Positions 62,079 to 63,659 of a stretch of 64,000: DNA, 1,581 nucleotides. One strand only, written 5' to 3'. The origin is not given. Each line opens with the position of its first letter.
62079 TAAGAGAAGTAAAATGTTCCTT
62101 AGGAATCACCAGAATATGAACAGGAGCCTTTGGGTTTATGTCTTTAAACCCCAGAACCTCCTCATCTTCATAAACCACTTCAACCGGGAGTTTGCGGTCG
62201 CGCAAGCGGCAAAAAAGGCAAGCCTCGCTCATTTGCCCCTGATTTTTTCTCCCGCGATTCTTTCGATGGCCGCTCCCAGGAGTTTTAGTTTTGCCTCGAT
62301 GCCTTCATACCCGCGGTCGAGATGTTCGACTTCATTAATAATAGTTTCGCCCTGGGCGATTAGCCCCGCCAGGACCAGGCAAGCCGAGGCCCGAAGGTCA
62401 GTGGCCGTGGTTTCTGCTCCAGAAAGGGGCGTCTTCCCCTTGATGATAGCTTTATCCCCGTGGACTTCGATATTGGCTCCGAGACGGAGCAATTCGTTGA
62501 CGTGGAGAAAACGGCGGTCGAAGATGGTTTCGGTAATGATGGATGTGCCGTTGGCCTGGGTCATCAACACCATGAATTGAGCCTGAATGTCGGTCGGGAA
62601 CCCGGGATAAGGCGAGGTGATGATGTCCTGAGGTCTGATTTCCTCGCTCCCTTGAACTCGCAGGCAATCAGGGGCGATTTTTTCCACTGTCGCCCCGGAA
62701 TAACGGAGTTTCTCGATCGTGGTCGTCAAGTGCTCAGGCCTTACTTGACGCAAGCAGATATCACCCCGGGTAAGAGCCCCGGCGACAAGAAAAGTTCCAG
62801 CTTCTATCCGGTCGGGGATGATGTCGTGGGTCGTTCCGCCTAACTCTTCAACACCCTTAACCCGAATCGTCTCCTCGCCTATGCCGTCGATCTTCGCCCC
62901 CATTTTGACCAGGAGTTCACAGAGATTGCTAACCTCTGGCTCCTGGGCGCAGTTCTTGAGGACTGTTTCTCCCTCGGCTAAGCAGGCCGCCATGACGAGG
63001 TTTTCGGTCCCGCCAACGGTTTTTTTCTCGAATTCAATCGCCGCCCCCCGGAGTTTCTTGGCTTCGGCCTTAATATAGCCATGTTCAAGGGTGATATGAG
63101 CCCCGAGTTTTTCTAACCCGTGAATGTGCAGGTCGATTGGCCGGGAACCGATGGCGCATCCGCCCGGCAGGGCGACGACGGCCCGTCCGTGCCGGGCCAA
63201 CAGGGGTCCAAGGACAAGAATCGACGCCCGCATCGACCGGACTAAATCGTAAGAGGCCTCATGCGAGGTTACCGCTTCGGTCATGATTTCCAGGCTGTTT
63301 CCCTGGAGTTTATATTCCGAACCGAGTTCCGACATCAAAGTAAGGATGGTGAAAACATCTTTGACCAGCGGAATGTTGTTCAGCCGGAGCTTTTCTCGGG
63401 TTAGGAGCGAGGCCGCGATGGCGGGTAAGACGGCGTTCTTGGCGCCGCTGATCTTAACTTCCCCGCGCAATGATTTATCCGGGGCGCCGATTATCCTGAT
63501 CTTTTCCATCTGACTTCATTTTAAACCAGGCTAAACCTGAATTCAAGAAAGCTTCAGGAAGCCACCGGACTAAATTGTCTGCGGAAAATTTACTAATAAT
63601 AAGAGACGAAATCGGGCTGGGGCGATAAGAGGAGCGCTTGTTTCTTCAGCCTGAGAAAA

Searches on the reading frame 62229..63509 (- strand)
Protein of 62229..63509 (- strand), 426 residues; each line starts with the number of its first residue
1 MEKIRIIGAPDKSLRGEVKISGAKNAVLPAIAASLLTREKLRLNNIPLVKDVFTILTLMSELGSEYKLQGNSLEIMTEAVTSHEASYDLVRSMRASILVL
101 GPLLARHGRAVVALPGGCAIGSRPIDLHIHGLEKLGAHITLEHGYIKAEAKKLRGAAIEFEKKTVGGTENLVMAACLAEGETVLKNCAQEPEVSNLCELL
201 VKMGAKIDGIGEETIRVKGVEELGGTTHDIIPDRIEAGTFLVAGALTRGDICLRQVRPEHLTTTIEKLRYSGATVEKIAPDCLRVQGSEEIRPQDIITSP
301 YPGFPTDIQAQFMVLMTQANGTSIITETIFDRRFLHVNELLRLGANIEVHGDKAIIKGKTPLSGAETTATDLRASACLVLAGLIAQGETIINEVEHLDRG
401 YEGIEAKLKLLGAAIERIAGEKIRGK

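Call 20: search_protein_families(library=ncbifam, proteins=[window:62229-63509:-], max_evalue=0.00001)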
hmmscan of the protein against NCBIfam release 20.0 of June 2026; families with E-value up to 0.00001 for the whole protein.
window:62229-63509:- (426 aa): 5 families
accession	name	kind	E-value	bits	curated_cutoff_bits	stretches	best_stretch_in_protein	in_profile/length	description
NF006873.0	PRK09369.1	subfamily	6.3e-172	571.9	297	1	1-418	1-417/419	UDP-N-acetylglucosamine 1-carboxyvinyltransferase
TIGR01072.1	murA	equivalog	6.2e-169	562.2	392.7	1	1-417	1-416/416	UDP-N-acetylglucosamine 1-carboxyvinyltransferase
NF009470.0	PRK12830.1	equivalog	2e-137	458.3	552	1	1-418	1-415/417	UDP-N-acetylglucosamine 1-carboxyvinyltransferase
TIGR01356.1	aroA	equivalog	1.2e-23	83.7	287.25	1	16-399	1-400/415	3-phosphoshikimate 1-carboxyvinyltransferase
NF011381.1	PRK14806.1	equivalog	6.3e-11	41.2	902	1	10-415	308-730/733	bifunctional prephenate dehydrogenase/3-phosphoshikimate 1-carboxyvinyltransferase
